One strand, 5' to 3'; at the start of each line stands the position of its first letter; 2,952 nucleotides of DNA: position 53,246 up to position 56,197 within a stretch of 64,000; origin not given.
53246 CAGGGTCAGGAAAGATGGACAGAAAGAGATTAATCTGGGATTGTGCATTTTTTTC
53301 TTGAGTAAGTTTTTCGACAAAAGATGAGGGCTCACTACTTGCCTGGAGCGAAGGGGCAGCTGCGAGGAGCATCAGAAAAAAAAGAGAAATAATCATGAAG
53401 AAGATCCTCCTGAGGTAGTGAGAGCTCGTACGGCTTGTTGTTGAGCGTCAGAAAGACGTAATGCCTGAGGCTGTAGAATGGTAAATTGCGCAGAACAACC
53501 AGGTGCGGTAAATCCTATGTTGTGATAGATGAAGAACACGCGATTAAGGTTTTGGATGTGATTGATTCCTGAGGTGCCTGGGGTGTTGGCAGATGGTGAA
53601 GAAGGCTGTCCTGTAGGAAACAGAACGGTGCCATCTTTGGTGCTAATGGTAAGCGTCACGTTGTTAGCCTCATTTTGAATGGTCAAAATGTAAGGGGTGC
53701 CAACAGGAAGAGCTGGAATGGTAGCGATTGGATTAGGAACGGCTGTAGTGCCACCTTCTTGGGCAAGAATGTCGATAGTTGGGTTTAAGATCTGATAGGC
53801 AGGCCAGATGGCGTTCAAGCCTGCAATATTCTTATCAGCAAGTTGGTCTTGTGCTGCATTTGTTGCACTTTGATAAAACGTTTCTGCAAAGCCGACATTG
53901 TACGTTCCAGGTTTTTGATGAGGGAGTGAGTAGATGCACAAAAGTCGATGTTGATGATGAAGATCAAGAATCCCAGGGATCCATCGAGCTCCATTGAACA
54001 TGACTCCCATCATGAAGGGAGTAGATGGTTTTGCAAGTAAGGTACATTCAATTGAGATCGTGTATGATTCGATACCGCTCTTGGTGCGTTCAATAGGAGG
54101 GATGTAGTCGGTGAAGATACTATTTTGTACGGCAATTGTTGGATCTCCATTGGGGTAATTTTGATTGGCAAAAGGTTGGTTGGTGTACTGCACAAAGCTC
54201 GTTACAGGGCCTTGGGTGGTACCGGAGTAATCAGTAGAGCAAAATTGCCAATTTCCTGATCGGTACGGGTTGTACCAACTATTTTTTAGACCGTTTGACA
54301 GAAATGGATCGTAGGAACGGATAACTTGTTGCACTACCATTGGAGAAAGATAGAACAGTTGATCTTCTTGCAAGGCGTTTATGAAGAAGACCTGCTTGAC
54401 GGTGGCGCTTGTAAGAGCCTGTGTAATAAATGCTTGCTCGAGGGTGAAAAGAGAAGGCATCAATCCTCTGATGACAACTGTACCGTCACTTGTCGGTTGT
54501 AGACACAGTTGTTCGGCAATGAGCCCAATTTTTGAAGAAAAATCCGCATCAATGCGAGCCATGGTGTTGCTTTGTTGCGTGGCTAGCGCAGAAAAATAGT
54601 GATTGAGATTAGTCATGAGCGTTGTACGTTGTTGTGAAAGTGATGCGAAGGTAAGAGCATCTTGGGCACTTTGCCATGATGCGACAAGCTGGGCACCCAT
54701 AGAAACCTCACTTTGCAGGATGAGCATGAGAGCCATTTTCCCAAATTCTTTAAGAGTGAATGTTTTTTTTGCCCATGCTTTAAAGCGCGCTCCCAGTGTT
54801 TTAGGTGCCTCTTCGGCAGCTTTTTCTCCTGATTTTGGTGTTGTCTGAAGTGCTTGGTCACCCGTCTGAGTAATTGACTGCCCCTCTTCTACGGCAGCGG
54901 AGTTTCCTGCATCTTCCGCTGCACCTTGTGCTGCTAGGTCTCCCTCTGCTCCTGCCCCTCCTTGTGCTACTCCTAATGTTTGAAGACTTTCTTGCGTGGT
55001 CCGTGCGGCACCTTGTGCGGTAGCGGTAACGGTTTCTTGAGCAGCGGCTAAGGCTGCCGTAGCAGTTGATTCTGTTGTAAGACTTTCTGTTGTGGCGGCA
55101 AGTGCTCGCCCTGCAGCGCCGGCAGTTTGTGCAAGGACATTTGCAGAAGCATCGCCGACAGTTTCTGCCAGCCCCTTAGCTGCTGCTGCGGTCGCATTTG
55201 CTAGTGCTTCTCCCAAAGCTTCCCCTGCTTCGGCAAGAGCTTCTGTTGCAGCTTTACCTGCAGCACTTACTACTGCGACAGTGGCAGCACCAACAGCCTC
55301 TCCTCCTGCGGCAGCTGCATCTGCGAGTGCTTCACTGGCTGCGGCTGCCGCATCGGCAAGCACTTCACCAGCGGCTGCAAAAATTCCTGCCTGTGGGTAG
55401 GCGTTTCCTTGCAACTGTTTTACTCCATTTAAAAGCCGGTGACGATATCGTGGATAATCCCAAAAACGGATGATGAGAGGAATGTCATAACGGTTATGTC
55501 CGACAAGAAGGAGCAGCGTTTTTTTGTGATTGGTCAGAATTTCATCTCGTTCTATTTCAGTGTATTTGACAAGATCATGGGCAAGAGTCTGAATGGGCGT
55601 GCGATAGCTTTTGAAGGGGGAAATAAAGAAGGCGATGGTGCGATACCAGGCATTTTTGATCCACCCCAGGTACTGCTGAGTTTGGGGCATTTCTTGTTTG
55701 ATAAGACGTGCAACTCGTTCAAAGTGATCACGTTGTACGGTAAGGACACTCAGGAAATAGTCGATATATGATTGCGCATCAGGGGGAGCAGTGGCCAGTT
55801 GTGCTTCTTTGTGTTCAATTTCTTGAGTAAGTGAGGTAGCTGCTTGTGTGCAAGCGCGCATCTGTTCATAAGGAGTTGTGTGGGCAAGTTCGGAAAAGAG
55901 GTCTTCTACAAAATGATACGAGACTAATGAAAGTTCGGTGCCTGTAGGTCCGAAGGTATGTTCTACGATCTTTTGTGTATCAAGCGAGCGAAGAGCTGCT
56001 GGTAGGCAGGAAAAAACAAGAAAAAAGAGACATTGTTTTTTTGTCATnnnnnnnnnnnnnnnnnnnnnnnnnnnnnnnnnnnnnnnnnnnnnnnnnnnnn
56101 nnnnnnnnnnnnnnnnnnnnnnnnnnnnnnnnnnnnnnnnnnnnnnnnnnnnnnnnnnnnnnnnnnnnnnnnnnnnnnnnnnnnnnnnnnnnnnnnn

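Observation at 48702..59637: Eleven-kb operon of three translationally coupled giant ORFan exported proteins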

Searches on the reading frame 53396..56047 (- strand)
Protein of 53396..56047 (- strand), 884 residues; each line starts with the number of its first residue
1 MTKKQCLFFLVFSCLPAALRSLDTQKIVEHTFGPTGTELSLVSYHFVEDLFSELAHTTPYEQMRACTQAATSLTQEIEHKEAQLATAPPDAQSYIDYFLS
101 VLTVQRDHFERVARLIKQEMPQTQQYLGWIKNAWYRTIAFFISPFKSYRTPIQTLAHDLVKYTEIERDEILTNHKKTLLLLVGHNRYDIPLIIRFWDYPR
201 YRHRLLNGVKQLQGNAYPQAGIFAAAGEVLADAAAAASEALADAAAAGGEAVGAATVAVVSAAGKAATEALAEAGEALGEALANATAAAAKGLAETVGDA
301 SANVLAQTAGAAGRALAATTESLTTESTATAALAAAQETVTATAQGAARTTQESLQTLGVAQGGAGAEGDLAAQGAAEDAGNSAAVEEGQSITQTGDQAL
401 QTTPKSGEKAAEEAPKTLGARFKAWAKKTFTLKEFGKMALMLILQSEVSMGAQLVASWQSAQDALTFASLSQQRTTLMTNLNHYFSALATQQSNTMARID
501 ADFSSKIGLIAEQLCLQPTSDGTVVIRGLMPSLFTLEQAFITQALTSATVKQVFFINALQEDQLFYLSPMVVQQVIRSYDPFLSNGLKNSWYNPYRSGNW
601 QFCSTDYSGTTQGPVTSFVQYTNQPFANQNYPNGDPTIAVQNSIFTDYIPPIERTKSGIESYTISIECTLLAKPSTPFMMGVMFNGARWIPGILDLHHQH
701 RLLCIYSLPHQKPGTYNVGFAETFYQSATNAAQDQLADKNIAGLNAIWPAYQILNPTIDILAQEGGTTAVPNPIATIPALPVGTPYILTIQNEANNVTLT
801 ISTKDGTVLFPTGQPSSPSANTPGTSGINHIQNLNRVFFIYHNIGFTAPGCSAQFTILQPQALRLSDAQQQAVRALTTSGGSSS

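Call 5: search_protein_families(library=pfam, proteins=[window:53396-56047:-], max_evalue=1)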
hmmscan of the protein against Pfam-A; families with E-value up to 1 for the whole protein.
window:53396-56047:- (884 aa): 1 family
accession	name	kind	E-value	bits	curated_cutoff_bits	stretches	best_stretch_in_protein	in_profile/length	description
PF23356.2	TPR_PEP5_VPS11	-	0.03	14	27.5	1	71-179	233-338/354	PEP5/VPS11 Clathrin repeat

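Call 6: search_protein_families(library=ncbifam, proteins=[window:53396-56047:-], max_evalue=1)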
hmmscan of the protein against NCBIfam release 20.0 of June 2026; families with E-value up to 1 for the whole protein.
window:53396-56047:- (884 aa): 0 families

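Call 8: find_encoding_contigs(protein=window:53396-56047:-, flank=10000, max_places=6)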
Protein window:53396-56047:- (884 aa): 6 contigs read that carry it; 3 places shown.
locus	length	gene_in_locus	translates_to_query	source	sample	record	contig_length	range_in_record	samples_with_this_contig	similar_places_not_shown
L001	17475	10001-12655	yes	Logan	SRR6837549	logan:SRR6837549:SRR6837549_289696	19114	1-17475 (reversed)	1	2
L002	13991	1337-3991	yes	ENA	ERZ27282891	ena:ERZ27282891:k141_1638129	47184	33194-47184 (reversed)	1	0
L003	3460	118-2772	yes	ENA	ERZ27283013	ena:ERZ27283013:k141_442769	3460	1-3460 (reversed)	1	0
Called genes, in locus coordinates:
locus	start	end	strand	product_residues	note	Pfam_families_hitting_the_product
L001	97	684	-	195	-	-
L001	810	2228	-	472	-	PF00400:WD40 (faint), PF17164:DUF5122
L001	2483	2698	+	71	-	-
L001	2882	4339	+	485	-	PF02874:ATP-synt_ab_N, PF00006:ATP-synt_ab, PF22919:ATP-synt_VA_C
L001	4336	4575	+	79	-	-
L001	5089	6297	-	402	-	PF01551:Peptidase_M23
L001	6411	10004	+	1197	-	-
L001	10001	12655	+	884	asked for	-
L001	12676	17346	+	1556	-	-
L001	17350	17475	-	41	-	?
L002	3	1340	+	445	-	?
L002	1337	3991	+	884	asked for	-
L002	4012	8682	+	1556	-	-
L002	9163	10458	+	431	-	PF01541:GIY-YIG, PF27096:UvrC_M, PF08459:UvrC_RNaseH_dom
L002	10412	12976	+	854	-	PF02861:Clp_N, PF23569:NBD_SMAX1, PF00004:AAA, PF17871:AAA_lid_9, PF00004:AAA, PF07724:AAA_2, PF07728:AAA_5, PF10431:ClpB_D2-small, +7 more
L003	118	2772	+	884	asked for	-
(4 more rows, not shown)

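Call 18: search_protein_families(library=phrogs, proteins=[window:53396-56047:-], max_evalue=0.1)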
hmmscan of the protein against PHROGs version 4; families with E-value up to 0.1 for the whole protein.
window:53396-56047:- (884 aa): 0 families

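Call 24: find_homologous_proteins(query=A2, max_evalue=0.01)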
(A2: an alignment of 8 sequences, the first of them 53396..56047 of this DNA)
Query A2 (8 sequences) (884 aa, profile of the alignment): 14 proteins with E <= 0.01 among 8000 candidates.
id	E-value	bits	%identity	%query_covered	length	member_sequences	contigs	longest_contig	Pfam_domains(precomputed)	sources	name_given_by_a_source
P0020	0.0e+0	1220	59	58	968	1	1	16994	-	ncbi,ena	-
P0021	0.0e+0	1215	59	58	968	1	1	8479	-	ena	-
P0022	0.0e+0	1142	52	97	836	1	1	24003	-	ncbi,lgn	-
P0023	0.0e+0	1100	100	100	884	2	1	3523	-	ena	-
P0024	0.0e+0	1088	63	52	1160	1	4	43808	-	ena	-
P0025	0.0e+0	1075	65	52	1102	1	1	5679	-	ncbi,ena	-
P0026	0.0e+0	1060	63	52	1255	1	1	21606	-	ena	-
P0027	0.0e+0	1048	60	55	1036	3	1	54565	-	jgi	jgi:hypothetical protein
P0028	0.0e+0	1047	63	52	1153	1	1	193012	-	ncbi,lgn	-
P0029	0.0e+0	1029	59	55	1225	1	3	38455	-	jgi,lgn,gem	-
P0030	6.6e-297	1006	56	58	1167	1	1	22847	-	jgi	jgi:hypothetical protein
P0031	1.2e-295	1001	62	52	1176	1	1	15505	-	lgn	-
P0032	6.3e-273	926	51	100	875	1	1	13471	-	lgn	-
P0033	1.7e-271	922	55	99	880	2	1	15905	-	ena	-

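Call 80: search_solved_structures(query=A2, max_evalue=1)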
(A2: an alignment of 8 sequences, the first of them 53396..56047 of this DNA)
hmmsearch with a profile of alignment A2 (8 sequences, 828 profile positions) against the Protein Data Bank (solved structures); distinct sequences matched with E-value up to 1: 2.
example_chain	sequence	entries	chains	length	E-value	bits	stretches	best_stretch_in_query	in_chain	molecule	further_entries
7ra9_A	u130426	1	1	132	0.0086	17.8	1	163-235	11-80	Interleukin-2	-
7raa_A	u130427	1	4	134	0.52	11.9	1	163-221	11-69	Interleukin-2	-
